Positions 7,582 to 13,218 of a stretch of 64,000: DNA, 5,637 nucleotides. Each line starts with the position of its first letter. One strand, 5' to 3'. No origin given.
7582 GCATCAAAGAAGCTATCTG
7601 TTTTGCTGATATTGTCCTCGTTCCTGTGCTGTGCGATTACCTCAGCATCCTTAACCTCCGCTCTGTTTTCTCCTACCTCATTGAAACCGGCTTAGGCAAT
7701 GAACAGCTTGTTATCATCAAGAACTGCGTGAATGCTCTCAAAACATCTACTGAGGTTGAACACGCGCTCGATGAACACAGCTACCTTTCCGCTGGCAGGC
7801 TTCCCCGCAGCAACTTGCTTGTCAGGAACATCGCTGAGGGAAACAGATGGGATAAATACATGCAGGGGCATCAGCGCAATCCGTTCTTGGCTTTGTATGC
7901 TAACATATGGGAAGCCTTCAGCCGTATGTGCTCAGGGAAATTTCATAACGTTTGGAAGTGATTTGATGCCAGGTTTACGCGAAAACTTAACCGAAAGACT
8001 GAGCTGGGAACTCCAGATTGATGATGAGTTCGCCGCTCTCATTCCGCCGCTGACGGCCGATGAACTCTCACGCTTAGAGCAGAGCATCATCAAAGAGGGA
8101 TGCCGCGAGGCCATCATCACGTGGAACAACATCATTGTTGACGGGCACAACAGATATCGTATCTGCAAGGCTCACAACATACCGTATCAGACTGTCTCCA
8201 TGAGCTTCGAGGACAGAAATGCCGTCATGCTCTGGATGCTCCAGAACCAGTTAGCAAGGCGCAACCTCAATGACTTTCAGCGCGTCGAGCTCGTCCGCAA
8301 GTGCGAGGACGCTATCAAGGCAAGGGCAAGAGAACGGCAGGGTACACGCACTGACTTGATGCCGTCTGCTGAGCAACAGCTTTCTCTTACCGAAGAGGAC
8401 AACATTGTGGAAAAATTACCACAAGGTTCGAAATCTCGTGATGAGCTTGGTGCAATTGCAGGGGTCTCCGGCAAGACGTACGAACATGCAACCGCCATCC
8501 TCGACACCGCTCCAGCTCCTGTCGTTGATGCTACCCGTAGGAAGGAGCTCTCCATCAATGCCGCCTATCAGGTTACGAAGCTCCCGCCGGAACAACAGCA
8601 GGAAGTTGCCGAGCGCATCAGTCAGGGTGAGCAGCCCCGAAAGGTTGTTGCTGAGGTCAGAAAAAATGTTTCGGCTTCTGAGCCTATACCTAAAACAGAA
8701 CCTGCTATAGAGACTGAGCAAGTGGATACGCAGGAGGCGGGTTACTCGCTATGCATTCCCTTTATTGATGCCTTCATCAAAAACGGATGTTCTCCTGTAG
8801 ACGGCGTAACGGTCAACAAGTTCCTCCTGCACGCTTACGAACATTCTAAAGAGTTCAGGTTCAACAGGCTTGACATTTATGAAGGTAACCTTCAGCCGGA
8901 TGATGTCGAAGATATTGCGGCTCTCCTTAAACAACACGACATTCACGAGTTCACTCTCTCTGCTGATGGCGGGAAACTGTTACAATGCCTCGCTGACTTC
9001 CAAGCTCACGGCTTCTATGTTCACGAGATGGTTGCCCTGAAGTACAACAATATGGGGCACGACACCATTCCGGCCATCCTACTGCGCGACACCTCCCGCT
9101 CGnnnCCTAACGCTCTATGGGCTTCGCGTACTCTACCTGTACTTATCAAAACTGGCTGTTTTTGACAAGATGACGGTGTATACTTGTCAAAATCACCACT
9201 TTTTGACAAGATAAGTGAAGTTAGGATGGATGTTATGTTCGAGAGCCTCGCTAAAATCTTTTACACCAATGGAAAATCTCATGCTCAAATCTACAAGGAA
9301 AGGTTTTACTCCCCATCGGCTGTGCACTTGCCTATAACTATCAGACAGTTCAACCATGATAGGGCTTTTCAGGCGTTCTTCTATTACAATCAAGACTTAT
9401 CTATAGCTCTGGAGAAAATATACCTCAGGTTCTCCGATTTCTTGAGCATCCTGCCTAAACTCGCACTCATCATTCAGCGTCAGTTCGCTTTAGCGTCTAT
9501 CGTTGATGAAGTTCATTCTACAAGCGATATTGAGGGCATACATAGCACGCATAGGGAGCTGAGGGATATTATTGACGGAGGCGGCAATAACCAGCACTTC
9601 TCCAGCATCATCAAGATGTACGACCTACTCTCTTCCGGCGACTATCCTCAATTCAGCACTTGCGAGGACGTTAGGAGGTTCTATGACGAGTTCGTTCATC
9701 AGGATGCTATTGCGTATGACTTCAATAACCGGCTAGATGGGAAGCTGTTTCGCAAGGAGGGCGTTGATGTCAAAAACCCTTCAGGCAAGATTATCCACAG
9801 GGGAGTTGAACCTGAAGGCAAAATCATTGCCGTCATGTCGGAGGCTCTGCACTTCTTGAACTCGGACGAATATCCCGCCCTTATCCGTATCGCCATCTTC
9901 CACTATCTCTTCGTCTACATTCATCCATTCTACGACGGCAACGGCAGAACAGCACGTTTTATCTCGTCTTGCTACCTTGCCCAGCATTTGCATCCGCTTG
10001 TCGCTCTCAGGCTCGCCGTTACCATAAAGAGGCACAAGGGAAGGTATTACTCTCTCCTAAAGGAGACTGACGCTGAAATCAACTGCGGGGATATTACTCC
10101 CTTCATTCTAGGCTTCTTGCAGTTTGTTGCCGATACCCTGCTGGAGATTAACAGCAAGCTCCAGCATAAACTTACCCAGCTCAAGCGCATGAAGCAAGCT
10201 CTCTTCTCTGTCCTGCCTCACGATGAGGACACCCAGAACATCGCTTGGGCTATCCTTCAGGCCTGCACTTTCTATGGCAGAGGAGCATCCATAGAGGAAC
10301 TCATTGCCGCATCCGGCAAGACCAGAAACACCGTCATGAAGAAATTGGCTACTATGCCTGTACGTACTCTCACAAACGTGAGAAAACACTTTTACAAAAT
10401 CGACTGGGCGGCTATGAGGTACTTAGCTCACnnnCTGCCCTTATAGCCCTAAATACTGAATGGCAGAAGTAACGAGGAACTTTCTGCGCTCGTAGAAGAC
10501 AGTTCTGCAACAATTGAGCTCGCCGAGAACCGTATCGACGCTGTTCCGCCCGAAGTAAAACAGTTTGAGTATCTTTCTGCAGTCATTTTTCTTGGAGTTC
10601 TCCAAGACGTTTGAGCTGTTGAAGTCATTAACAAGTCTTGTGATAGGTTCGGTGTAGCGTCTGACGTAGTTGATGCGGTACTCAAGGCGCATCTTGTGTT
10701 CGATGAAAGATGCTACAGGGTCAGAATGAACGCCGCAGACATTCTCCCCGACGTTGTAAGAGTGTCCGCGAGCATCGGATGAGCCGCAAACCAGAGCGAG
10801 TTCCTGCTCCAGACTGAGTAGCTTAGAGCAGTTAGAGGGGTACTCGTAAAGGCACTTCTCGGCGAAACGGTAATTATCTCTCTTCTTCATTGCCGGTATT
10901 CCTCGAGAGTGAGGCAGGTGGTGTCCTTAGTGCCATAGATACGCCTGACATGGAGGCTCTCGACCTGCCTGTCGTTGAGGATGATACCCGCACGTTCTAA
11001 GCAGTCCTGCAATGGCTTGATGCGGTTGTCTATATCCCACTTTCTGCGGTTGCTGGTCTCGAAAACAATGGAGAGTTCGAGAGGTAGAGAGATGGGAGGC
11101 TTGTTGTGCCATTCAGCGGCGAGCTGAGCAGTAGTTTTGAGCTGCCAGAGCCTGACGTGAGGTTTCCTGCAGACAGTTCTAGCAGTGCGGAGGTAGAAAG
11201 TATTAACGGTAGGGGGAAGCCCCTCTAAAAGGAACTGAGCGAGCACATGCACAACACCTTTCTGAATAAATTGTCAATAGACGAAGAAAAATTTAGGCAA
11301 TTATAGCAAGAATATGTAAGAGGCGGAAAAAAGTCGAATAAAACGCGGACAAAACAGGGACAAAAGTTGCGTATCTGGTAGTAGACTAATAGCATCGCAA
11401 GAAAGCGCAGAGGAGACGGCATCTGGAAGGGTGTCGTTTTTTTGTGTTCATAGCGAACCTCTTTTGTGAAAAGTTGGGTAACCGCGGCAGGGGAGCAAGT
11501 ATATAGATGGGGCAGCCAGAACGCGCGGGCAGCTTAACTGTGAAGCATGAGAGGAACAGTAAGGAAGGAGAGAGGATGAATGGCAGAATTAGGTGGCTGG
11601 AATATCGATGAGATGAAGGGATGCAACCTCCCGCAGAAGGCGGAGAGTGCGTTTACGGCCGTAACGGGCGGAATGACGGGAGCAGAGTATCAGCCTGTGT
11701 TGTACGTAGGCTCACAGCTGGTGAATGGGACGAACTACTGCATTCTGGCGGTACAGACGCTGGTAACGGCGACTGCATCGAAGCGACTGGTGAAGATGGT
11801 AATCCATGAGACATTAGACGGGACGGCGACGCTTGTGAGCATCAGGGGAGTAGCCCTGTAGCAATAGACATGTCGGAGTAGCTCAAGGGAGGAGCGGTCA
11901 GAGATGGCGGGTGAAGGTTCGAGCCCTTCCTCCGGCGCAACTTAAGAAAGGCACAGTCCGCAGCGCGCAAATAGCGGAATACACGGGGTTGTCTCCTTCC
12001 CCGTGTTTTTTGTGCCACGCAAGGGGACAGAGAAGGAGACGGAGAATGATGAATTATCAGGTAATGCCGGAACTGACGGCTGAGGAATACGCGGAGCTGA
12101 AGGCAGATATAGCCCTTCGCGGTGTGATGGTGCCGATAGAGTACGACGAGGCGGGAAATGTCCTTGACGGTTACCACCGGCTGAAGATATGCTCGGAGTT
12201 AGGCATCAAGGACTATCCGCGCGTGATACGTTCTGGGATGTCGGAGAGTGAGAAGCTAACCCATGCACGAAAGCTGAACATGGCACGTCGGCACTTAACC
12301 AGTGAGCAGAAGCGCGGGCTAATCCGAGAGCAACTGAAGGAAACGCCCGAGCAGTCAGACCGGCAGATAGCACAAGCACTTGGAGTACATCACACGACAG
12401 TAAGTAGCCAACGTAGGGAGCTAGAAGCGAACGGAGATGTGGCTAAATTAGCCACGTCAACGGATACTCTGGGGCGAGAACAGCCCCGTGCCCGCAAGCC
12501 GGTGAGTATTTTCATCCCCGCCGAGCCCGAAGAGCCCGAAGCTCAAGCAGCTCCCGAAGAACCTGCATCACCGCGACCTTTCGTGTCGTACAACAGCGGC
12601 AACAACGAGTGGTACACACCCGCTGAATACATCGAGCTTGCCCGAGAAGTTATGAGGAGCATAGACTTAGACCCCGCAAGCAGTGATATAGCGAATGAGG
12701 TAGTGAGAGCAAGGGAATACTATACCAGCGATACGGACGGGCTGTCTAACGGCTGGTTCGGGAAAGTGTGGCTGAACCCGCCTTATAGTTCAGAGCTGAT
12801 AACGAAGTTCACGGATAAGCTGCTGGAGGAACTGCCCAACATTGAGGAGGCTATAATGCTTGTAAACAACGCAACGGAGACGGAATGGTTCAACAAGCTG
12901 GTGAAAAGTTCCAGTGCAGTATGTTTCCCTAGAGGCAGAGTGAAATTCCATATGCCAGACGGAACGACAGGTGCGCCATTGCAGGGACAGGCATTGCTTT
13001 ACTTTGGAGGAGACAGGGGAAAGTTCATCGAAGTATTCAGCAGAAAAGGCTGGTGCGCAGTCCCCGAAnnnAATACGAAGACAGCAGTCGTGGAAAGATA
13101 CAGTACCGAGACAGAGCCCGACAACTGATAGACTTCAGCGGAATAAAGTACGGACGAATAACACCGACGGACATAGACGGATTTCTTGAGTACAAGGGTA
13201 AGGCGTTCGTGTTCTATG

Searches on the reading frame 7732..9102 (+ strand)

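Call 62: search_protein_families(library=pfam, max_evalue=0.001, proteins=[window:7732-9102:+])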
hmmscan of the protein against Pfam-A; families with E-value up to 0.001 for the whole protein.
window:7732-9102:+ (457 aa): 1 family
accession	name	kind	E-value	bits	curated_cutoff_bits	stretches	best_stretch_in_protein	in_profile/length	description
PF24753.1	DUF7698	-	8e-10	39.1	27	1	356-449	17-114/118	Domain of unknown function (DUF7698)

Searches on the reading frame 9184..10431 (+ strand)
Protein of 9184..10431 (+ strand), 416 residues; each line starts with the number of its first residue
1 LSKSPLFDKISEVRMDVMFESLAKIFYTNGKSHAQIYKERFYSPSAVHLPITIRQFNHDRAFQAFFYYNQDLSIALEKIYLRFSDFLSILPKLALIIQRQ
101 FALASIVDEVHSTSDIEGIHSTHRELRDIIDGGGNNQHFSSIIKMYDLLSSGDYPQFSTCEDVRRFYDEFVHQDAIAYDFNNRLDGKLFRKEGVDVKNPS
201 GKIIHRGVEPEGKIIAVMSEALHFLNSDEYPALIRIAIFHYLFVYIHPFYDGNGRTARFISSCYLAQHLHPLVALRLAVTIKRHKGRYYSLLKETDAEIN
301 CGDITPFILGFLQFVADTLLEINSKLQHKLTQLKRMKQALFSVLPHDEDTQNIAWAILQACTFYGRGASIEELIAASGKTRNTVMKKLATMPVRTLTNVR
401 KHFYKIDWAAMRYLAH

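Call 62: search_protein_families(library=pfam, max_evalue=0.001, proteins=[window:9184-10431:+])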
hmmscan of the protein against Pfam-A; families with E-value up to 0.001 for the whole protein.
window:9184-10431:+ (416 aa): 1 family
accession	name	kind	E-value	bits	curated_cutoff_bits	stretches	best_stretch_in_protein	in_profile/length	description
PF02661.23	Fic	-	5.8e-15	56.4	24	1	182-265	20-93/93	Fic/DOC family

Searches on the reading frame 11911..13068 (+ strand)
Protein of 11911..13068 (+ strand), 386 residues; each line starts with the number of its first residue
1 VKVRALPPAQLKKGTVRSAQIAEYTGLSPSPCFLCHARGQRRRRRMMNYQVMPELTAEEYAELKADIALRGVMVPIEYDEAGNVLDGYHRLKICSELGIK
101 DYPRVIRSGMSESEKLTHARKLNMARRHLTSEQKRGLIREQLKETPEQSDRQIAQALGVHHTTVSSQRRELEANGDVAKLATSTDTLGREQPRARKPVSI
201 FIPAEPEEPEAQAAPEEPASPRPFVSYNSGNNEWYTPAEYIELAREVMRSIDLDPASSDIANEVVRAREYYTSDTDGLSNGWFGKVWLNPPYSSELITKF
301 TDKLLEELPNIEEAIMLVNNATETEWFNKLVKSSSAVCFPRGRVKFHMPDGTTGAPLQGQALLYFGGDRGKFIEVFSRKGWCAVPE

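Call 62: search_protein_families(library=pfam, max_evalue=0.001, proteins=[window:11911-13068:+])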
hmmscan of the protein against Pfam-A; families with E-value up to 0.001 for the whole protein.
window:11911-13068:+ (386 aa): 3 families
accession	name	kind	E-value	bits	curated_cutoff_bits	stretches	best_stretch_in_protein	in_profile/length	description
PF05869.16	Dam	-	3.6e-15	56.5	28.1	1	231-353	9-129/169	DNA N-6-adenine-methyltransferase (Dam)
PF13412.12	HTH_24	-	0.00047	20.1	21.9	0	140-175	10-45/48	Winged helix-turn-helix DNA-binding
PF13384.12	HTH_23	-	0.00078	19.6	24.6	0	132-175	4-45/50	Homeodomain-like domain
